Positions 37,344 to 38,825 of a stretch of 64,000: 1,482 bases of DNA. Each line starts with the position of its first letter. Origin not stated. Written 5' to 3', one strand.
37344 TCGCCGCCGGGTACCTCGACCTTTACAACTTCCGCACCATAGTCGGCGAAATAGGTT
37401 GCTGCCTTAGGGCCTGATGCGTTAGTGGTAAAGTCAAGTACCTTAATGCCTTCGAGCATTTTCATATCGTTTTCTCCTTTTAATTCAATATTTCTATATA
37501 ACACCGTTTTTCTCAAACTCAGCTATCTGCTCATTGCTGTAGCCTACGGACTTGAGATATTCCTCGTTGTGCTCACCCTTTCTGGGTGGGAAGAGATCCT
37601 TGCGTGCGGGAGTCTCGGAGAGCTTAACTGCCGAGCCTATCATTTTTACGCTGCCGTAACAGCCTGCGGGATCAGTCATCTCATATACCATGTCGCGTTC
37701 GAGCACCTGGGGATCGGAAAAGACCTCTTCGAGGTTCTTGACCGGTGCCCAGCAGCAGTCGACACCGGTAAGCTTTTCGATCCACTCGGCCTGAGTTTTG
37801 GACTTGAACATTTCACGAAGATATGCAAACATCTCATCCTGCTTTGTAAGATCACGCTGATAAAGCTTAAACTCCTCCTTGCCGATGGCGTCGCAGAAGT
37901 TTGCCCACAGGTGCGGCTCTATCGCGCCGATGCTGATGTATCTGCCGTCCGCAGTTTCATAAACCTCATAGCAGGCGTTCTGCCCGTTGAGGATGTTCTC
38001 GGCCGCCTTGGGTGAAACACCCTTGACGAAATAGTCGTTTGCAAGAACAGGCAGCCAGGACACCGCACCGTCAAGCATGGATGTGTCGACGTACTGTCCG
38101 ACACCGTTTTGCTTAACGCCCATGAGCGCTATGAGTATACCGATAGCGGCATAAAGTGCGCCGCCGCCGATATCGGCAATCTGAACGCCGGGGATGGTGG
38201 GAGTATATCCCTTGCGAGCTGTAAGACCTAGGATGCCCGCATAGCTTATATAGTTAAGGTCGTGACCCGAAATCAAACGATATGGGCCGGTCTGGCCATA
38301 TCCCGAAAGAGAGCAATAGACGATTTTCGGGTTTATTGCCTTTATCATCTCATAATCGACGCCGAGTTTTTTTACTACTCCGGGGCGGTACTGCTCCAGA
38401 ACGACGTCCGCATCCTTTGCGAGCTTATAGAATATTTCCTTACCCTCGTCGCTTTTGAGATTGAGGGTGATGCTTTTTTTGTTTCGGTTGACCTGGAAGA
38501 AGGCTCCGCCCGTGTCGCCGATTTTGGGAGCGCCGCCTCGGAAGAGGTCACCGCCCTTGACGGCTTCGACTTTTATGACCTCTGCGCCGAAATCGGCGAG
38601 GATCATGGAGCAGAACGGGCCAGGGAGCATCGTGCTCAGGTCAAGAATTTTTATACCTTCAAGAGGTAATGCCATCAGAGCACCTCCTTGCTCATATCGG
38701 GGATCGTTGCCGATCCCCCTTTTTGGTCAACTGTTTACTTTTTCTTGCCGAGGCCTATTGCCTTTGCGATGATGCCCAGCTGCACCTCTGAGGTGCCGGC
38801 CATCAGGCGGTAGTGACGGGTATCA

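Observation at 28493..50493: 22-kb sigma-54-centred CoA-thioester island that mixes cai/fix, car, bai and bbu features but matches none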

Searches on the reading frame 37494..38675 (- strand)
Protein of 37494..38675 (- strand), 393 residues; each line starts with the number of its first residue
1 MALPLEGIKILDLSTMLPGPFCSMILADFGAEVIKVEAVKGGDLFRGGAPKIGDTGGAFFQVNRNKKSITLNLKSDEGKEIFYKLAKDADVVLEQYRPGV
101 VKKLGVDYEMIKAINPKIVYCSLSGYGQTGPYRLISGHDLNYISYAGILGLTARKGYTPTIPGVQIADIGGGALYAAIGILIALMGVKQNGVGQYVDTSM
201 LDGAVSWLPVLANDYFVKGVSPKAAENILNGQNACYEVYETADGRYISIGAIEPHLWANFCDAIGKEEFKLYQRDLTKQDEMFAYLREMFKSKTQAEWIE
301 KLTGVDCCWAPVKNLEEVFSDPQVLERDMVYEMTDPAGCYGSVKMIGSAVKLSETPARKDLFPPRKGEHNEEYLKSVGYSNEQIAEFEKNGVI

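Call 3: search_protein_families(library=pfam, proteins=[window:37494-38675:-])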
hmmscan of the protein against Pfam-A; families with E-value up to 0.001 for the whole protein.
window:37494-38675:- (393 aa): 1 family
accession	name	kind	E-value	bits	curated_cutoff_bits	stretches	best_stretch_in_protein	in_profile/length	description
PF02515.22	CoA_transf_3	-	1.4e-110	370.3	23.3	1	5-370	1-366/366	CoA-transferase family III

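Call 5: search_protein_families(library=ncbifam, proteins=[window:37494-38675:-], max_evalue=1e-10)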
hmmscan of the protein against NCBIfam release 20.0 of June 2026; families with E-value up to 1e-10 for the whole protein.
window:37494-38675:- (393 aa): 7 families
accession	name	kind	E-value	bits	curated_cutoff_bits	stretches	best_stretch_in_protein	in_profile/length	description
NF052585.1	SucGlutTfsCaiB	equivalog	2.1e-68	230.8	750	1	3-377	6-388/394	succinate--glutarate CoA-transferase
NF003809.0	PRK05398.1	subfamily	1.8e-67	227.7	442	2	2-205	2-205/416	formyl-CoA transferase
NF041294.1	Scnl_mescCoAtase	equivalog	2.1e-66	224.6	700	1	5-374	4-380/381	succinyl-CoA:mesaconate CoA-transferase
TIGR03253.1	oxalate_frc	equivalog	6.5e-65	219.5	504.2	2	4-205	3-204/416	formyl-CoA transferase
NF008511.0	PRK11430.1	equivalog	1.4e-53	182.4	522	1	4-354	9-355/381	CoA:oxalate CoA-transferase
NF002914.1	PRK03525.1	equivalog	1.3e-32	113.2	413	1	4-393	9-397/400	L-carnitine CoA-transferase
TIGR04253.1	mesacon_CoA_iso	equivalog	3.8e-15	55.8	725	1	5-392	3-399/403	2-methylfumaryl-CoA isomerase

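Call 12: find_encoding_contigs(protein=window:37494-38675:-, flank=10000, max_places=6)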
Protein window:37494-38675:- (393 aa): 8 contigs read that carry it; 6 places shown.
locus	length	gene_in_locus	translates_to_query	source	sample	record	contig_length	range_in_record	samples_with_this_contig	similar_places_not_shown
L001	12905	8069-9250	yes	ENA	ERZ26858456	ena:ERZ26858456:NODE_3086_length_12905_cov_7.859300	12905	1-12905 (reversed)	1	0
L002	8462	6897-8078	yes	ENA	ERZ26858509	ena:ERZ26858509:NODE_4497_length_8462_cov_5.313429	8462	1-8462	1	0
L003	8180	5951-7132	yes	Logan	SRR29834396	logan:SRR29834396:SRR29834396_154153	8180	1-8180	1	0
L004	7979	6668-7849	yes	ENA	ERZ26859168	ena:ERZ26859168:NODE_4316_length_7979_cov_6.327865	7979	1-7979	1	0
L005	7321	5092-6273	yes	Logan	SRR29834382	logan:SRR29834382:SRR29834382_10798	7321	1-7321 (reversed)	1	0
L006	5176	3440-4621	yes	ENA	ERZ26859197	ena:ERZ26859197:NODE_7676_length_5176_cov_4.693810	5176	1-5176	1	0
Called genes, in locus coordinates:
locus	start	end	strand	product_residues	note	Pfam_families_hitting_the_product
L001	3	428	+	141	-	?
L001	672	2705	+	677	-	PF00724:Oxidored_FMN, PF03486:HI0933_like (faint), PF07992:Pyr_redox_2 (weak), PF00070:Pyr_redox (faint), PF01266:DAO (faint), PF07992:Pyr_redox_2, PF13450:NAD_binding_8 (weak), PF13738:Pyr_redox_3 (faint)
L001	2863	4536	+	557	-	PF00501:AMP-binding, PF13193:AMP-binding_C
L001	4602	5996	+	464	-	PF00939:Na_sulph_symp, PF03600:CitMHS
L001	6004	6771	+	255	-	PF00378:ECH_1, PF16113:ECH_2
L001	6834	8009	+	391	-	PF02771:Acyl-CoA_dh_N, PF02770:Acyl-CoA_dh_M, PF00441:Acyl-CoA_dh_1, PF08028:Acyl-CoA_dh_2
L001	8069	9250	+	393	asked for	PF02515:CoA_transf_3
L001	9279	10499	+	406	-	PF02515:CoA_transf_3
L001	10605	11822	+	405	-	PF02515:CoA_transf_3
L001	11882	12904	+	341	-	?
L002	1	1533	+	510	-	?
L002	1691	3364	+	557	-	PF00501:AMP-binding, PF13193:AMP-binding_C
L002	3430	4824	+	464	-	PF00939:Na_sulph_symp, PF03600:CitMHS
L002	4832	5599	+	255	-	PF00378:ECH_1, PF16113:ECH_2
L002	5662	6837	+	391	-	PF02771:Acyl-CoA_dh_N, PF02770:Acyl-CoA_dh_M, PF00441:Acyl-CoA_dh_1, PF08028:Acyl-CoA_dh_2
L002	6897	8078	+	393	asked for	PF02515:CoA_transf_3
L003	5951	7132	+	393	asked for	PF02515:CoA_transf_3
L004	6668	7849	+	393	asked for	PF02515:CoA_transf_3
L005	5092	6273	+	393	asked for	PF02515:CoA_transf_3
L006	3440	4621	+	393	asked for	PF02515:CoA_transf_3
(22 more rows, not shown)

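Call 24: search_solved_structures(query=window:37494-38675:-, max_evalue=1e-30)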
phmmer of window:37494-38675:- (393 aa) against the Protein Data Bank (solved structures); distinct sequences matched with E-value up to 1e-30: 28.
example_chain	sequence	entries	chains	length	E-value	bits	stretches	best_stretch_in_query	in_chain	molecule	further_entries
9br7_A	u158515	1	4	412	2.8e-65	223.9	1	4-392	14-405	Succinate--hydroxymethylglutarate CoA-transferase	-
9br6_A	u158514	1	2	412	7.7e-65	222.4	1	4-392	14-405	Succinate--hydroxymethylglutarate CoA-transferase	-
1x74_A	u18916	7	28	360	1.1e-60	208.7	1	1-333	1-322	2-methylacyl-CoA racemase | probable alpha-methylacyl-CoA racemase MCR | PROBABLE ALPHA-METHYLACYL-COA RACEMASE MCR (2-METHYLACYL-COA RACEMASE) (2-ARYLPROPIONYL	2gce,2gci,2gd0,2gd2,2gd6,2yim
8rmw_A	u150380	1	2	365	1.2e-60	208.6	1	1-333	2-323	Alpha-methylacyl-CoA racemase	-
9i2t_A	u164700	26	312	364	1.2e-60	208.6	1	1-333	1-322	Alpha-methylacyl-CoA racemase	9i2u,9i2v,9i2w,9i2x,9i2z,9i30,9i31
10uh_A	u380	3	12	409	3e-60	207.3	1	2-392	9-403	Formyl-coenzyme a transferase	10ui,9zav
8rp5_A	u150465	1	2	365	8.1e-60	205.9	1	1-333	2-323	Alpha-methylacyl-CoA racemase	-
8rp4_A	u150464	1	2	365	1.4e-59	205.1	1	1-333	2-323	Alpha-methylacyl-CoA racemase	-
8rp3_A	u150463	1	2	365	3e-59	204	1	1-333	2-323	Alpha-methylacyl-CoA racemase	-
4ed9_A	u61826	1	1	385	6.5e-53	183.2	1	3-369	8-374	CAIB/BAIF family protein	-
2g04_A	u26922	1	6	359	3.4e-52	180.8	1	4-331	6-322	PROBABLE FATTY-ACID-CoA RACEMASE FAR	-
1pt5_A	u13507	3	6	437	1.9e-47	165.2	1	1-208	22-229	Hypothetical protein yfdW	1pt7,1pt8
1pqy_A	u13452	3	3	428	2.6e-47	164.7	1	2-208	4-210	Hypothetical protein yfdW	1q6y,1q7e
4hl6_A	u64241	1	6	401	4.7e-45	157.3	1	4-333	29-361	Uncharacterized protein YfdE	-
3ubm_A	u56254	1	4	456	8.8e-42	146.5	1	3-208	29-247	Formyl-CoA:oxalate CoA-transferase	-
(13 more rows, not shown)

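Call 66: search_solved_structures(query=window:37494-38675:-, max_evalue=1e-58, show_alignments=4)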
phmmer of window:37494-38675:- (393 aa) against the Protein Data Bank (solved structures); distinct sequences matched with E-value up to 1e-58: 9.
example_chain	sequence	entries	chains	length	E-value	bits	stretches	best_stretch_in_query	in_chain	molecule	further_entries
9br7_A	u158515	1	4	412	2.8e-65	223.9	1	4-392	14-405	Succinate--hydroxymethylglutarate CoA-transferase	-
9br6_A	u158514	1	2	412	7.7e-65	222.4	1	4-392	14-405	Succinate--hydroxymethylglutarate CoA-transferase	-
1x74_A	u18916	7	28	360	1.1e-60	208.7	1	1-333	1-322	2-methylacyl-CoA racemase | probable alpha-methylacyl-CoA racemase MCR | PROBABLE ALPHA-METHYLACYL-COA RACEMASE MCR (2-METHYLACYL-COA RACEMASE) (2-ARYLPROPIONYL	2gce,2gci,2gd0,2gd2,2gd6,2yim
8rmw_A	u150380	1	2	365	1.2e-60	208.6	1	1-333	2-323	Alpha-methylacyl-CoA racemase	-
9i2t_A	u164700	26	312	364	1.2e-60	208.6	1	1-333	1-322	Alpha-methylacyl-CoA racemase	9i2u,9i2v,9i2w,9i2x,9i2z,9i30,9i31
10uh_A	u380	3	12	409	3e-60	207.3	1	2-392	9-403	Formyl-coenzyme a transferase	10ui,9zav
8rp5_A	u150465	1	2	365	8.1e-60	205.9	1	1-333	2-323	Alpha-methylacyl-CoA racemase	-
8rp4_A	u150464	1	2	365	1.4e-59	205.1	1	1-333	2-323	Alpha-methylacyl-CoA racemase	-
8rp3_A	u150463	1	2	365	3e-59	204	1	1-333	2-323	Alpha-methylacyl-CoA racemase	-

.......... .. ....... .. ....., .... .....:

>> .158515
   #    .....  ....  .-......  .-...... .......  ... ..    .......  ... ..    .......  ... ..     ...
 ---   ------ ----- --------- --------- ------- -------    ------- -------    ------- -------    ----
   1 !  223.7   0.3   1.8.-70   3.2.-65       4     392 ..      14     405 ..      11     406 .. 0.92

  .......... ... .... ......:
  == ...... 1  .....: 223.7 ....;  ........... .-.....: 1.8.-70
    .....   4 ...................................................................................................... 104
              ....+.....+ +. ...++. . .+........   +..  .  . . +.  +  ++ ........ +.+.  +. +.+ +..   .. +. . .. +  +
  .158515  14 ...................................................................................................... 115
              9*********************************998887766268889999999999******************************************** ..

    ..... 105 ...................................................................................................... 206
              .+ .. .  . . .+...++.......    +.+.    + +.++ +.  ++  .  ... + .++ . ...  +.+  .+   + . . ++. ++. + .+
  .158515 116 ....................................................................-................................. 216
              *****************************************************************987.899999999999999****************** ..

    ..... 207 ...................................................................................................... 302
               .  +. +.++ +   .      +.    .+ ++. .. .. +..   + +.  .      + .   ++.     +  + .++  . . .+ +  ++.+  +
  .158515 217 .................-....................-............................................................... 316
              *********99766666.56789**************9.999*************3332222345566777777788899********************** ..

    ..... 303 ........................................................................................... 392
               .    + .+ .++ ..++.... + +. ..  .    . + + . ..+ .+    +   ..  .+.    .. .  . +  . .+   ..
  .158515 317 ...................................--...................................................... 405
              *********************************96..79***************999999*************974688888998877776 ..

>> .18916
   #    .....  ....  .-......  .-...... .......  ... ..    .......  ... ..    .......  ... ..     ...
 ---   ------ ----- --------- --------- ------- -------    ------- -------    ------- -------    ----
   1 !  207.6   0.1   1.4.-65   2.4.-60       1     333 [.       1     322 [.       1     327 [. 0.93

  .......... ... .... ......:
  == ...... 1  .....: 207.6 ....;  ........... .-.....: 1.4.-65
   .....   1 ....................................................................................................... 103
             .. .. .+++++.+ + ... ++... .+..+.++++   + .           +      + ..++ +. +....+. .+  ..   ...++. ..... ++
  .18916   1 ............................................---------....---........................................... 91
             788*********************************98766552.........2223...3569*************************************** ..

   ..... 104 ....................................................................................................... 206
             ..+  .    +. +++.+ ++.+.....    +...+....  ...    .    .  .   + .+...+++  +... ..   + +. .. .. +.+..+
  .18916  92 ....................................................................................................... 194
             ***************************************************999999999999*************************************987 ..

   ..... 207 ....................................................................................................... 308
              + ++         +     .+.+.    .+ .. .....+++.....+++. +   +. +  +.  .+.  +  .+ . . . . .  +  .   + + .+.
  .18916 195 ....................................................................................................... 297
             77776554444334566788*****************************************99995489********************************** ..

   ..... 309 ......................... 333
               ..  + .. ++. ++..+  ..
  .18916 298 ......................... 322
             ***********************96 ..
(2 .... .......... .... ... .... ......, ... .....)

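Call 87: find_homologous_proteins(query=window:37494-38675:-, max_evalue=1e-40)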
Query window:37494-38675:- (393 aa): 7564 proteins with E <= 1e-40 among 8000 candidates; the best 120 are listed.
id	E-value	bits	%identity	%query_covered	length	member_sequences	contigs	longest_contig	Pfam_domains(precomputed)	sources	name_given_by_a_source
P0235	4.4e-250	847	94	100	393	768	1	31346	PF02515.23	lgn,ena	-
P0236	7.4e-243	823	96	95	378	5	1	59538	PF02515.23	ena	-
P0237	2.5e-233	792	87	100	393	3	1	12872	PF02515.23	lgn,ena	-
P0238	1.4e-232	790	87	100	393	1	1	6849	PF02515.23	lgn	-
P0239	1.9e-232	789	87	100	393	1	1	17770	PF02515.23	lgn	-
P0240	8.1e-230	781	85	100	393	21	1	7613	PF02515.23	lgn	-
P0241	3.9e-229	778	88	100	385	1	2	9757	PF02515.23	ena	-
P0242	2.7e-226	769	96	90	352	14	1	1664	PF02515.23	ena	-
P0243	9.8e-225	764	89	100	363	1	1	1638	PF02515.23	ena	-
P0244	9.6e-222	754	82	100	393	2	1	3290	PF02515.23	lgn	-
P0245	3.4e-217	739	81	100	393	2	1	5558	PF02515.23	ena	-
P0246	3.5e-217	739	97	85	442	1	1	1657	PF02515.23,PF02518.32,PF14501.13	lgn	-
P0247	4.2e-214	729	79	100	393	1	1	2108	PF02515.23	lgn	-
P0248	3.7e-211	719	78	100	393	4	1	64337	PF02515.23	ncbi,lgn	-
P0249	6.3e-209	712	93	84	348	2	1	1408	PF02515.23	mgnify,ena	mgnify:FL=1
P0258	3.2e-184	630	69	100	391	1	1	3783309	PF02515.23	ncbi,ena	-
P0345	1.6e-122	427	51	99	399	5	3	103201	PF02515.23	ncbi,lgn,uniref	ncbi:CaiB/BaiF CoA transferase family protein [Solibacillus ferritrahens]|uniref:CaiB/BaiF CoA trans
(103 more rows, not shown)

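Call 89: find_encoding_contigs(protein=P0258, flank=10000, max_places=2)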
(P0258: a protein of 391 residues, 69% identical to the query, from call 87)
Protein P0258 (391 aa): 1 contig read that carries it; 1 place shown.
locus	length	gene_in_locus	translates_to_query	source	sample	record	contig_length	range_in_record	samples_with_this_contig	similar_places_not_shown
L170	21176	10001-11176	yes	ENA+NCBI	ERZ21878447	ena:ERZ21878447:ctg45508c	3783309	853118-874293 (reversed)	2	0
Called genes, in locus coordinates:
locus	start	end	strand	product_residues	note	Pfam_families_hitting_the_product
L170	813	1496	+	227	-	-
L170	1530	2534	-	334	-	PF01527:HTH_Tnp_1 (weak), PF13384:HTH_23 (weak), PF13518:HTH_28, PF13551:HTH_29, PF13565:HTH_32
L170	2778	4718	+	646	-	PF00158:Sigma54_activat, PF14532:Sigma54_activ_2, PF00004:AAA (faint), PF07728:AAA_5, PF25601:AAA_lid_14, PF02954:HTH_8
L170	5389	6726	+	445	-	PF02550:AcetylCoA_hydro, PF13336:AcetylCoA_hyd_C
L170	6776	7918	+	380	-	PF02771:Acyl-CoA_dh_N, PF02770:Acyl-CoA_dh_M, PF00441:Acyl-CoA_dh_1, PF08028:Acyl-CoA_dh_2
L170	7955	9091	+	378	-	PF02771:Acyl-CoA_dh_N, PF02770:Acyl-CoA_dh_M, PF00441:Acyl-CoA_dh_1, PF08028:Acyl-CoA_dh_2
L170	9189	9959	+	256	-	PF00378:ECH_1, PF16113:ECH_2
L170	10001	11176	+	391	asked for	PF02515:CoA_transf_3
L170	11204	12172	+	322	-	PF00478:IMPDH (faint), PF03060:NMO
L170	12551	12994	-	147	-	PF03061:4HBT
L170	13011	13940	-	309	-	PF01012:ETF, PF00766:ETF_alpha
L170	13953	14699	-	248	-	PF01012:ETF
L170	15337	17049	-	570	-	PF00501:AMP-binding, PF13193:AMP-binding_C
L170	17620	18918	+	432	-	PF00890:FAD_binding_2, PF01134:GIDA (faint), PF01266:DAO, PF01494:FAD_binding_3 (weak), PF03486:HI0933_like (weak), PF13450:NAD_binding_8 (weak), PF01266:DAO (weak), PF21162:ETFQO_UQ-bd (weak), +2 more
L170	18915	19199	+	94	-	PF05187:Fer4_ETF_QO (weak)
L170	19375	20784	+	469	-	PF00939:Na_sulph_symp, PF03600:CitMHS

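Call 90: find_encoding_contigs(protein=P0345, flank=8000, max_places=1)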
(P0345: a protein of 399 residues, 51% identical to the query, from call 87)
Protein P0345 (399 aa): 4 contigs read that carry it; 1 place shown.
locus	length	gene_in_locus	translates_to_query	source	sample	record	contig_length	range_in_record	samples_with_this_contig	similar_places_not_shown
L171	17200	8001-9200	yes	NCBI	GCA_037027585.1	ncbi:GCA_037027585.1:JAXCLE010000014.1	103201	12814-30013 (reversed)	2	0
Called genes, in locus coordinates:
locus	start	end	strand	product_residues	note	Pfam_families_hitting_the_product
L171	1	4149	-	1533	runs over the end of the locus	-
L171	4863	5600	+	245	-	-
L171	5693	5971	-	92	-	PF18902:DUF5658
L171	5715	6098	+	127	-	-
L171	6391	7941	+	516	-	PF00501:AMP-binding, PF13193:AMP-binding_C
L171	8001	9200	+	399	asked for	PF02515:CoA_transf_3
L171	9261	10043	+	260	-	PF00378:ECH_1, PF16113:ECH_2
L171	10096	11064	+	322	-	PF03060:NMO, PF01070:FMN_dh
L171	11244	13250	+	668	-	PF04542:Sigma70_r2, PF08281:Sigma70_r4_2, PF16244:DUF4901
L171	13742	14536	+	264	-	PF00561:Abhydrolase_1, PF12146:Hydrolase_4, PF12697:Abhydrolase_6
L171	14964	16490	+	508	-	PF09346:SMI1_KNR4, PF14568:SUKH_6, PF12799:LRR_4, PF13855:LRR_8 (weak), PF12799:LRR_4 (weak)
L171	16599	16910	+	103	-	-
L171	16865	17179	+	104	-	PF09346:SMI1_KNR4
